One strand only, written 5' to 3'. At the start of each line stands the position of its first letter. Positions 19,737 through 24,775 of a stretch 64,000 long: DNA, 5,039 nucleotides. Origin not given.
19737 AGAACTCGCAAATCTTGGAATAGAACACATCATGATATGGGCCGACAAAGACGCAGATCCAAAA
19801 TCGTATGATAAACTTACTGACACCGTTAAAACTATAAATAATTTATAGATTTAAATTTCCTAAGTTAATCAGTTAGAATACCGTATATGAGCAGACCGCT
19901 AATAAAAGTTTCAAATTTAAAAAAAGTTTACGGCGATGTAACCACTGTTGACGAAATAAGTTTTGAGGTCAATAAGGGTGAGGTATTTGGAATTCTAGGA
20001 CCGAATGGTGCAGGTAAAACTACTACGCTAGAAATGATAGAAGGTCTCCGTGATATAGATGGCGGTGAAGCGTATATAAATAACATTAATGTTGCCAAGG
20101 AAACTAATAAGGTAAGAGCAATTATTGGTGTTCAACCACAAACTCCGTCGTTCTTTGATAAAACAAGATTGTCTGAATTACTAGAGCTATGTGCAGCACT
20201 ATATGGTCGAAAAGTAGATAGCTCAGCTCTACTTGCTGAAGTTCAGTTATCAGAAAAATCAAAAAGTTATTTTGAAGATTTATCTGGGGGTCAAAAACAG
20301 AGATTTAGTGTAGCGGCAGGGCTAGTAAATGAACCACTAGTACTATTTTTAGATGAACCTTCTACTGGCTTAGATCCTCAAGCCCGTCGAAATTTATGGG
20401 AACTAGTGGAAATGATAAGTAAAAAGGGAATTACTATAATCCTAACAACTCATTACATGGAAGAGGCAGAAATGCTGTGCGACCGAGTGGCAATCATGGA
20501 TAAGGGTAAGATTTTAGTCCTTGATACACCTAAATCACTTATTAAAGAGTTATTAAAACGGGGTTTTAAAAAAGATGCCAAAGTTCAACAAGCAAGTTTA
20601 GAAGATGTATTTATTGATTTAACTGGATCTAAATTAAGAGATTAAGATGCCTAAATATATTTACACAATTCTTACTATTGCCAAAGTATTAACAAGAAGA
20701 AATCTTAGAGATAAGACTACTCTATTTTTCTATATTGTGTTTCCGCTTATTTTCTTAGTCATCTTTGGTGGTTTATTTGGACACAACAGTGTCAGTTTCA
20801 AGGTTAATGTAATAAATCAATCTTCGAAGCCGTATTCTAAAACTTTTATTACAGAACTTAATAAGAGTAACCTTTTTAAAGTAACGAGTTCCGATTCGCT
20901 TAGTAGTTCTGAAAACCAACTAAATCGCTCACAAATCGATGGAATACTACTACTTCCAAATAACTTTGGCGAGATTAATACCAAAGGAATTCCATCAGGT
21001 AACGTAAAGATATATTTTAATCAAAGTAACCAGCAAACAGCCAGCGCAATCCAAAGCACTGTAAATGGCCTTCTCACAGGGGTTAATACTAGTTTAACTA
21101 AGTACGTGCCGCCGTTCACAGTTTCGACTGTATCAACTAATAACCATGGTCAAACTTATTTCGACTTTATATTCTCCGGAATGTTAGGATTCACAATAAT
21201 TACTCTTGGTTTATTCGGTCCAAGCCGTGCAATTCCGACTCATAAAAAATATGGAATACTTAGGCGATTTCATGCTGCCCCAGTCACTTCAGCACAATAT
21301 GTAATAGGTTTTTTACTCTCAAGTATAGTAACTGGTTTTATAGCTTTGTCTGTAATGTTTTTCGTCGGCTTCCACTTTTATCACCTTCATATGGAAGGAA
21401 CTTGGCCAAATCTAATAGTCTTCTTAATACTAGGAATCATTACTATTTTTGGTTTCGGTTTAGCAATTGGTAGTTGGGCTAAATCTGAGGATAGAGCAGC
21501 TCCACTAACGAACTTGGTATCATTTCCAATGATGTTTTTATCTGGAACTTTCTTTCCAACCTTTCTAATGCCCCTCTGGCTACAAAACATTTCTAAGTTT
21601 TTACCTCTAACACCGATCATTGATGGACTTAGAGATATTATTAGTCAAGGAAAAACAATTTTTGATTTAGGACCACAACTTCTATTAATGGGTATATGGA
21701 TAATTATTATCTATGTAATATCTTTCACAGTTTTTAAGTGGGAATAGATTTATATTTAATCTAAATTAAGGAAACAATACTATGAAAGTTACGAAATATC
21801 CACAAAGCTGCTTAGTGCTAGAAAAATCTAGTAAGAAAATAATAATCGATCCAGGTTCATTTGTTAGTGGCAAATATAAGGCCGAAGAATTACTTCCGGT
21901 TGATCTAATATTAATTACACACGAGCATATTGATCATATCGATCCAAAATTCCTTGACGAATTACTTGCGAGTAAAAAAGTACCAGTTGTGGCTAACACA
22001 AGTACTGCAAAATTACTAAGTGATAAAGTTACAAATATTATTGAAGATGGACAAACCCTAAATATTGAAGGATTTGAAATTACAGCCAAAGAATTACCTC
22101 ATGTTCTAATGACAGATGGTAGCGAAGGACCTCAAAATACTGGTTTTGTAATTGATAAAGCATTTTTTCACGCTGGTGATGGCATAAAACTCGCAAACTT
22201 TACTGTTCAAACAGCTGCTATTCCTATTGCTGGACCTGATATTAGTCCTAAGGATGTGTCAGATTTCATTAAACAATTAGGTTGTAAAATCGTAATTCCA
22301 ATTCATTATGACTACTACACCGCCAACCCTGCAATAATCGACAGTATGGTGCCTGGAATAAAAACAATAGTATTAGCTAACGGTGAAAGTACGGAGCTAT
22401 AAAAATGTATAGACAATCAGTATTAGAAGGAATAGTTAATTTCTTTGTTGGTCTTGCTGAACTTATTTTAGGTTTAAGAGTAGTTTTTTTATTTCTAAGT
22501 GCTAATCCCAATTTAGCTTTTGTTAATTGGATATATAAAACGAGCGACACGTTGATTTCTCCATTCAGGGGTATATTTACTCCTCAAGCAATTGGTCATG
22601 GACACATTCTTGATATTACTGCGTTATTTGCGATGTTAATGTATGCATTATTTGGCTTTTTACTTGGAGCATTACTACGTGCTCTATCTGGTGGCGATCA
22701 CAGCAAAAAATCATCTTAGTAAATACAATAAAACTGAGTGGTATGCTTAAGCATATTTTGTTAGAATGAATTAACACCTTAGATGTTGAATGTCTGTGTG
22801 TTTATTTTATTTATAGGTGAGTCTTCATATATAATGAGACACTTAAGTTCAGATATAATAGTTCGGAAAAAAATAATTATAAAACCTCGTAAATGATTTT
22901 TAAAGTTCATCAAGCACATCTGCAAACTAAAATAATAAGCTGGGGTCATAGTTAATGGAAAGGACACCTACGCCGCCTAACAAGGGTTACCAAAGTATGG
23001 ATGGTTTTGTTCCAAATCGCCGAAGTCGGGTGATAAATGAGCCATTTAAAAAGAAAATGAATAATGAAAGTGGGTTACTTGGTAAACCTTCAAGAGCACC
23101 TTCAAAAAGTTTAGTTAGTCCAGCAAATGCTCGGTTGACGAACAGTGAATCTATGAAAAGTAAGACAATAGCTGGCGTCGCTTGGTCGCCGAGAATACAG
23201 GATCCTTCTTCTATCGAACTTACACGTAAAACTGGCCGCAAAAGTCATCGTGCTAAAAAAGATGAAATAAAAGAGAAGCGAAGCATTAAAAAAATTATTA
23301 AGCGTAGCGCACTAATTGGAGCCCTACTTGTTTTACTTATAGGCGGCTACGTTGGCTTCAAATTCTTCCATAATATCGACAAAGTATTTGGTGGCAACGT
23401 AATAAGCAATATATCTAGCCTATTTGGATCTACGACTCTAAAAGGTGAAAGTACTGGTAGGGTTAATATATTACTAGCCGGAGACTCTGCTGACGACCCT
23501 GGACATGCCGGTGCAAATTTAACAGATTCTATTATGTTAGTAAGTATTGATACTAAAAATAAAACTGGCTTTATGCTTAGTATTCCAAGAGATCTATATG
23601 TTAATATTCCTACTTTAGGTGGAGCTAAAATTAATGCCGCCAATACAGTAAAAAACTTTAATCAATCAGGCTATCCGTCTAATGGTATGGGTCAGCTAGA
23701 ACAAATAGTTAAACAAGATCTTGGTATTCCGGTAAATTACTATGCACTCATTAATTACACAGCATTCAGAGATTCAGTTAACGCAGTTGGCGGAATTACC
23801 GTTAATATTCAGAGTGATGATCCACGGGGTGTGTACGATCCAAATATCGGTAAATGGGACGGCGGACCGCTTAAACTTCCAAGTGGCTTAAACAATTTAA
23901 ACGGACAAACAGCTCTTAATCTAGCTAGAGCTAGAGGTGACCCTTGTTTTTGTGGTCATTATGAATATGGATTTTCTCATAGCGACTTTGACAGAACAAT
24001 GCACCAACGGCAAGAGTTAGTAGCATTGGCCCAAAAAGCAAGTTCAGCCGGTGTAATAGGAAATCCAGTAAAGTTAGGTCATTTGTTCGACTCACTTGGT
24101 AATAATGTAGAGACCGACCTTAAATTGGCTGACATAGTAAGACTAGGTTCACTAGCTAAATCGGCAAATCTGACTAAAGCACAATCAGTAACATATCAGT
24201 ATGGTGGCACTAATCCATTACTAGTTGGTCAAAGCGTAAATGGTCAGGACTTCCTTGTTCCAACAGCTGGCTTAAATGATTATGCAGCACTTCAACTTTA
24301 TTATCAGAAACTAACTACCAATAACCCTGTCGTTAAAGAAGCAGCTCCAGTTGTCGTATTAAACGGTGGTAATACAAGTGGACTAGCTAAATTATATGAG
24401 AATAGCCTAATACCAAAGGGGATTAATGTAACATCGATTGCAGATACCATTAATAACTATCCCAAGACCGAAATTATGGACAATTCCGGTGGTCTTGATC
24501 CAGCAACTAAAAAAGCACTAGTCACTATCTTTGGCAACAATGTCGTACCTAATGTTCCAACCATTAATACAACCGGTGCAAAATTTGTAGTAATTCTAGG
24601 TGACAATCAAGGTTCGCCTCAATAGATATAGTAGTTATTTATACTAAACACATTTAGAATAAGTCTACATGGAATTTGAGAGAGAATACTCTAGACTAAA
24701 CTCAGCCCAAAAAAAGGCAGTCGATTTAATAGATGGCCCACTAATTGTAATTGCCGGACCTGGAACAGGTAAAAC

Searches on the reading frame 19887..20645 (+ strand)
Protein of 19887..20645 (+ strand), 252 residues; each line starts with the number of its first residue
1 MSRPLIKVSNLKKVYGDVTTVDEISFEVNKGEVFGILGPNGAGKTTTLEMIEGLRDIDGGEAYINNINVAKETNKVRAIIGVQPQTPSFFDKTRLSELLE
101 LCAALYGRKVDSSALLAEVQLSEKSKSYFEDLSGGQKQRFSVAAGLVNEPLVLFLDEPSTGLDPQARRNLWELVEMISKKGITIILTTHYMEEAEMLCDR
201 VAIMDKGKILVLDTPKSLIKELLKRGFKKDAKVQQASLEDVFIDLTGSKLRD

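Call 50: search_protein_families(library=pfam, proteins=[window:19887-20645:+], max_evalue=0.0001)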
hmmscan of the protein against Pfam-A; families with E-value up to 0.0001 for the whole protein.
window:19887-20645:+ (252 aa): 5 families
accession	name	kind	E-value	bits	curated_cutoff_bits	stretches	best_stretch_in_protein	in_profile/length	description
PF00005.33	ABC_tran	-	4.8e-28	98.9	25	1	22-159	2-136/137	ABC transporter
PF13304.12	AAA_21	-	5.5e-16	59.9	27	1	129-189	235-298/304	AAA domain, putative AbiEii toxin, Type IV TA system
PF13175.12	AAA_15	-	1e-05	25.8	32.1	0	148-189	327-369/374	AAA ATPase domain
PF02463.25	SMC_N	-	3.1e-05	24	40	0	119-197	130-208/220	RecF/RecN/SMC N terminal domain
PF13476.12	AAA_23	-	7.9e-05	23.8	27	0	23-51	12-39/201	AAA domain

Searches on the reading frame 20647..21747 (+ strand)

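Call 50: search_protein_families(library=pfam, proteins=[window:20647-21747:+], max_evalue=0.0001)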
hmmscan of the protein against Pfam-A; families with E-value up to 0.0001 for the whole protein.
window:20647-21747:+ (366 aa): 3 families
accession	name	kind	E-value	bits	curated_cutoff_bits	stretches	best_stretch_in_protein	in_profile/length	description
PF12698.13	ABC2_membrane_3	-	1.1e-47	163.3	31.6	1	23-360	1-346/347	ABC-2 family transporter protein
PF01061.29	ABC2_membrane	-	1.3e-23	84.1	26.9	1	122-331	13-209/211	ABC-2 type transporter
PF12679.13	ABC2_membrane_2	-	3.5e-08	33.5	27.2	1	10-364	2-279/283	ABC-2 family transporter protein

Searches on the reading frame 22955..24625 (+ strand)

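Call 50: search_protein_families(library=pfam, proteins=[window:22955-24625:+], max_evalue=0.0001)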
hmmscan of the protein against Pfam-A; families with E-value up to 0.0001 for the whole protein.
window:22955-24625:+ (556 aa): 2 families
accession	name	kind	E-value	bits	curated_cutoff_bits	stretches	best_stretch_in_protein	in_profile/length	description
PF03816.19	LytR_cpsA_psr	-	8.3e-28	97.9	24.6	1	190-363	2-149/150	LytR_cpsA_psr family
PF13399.11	LytR_C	-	4.5e-06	27.9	22.2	1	465-550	3-84/86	LytR cell envelope-related transcriptional attenuator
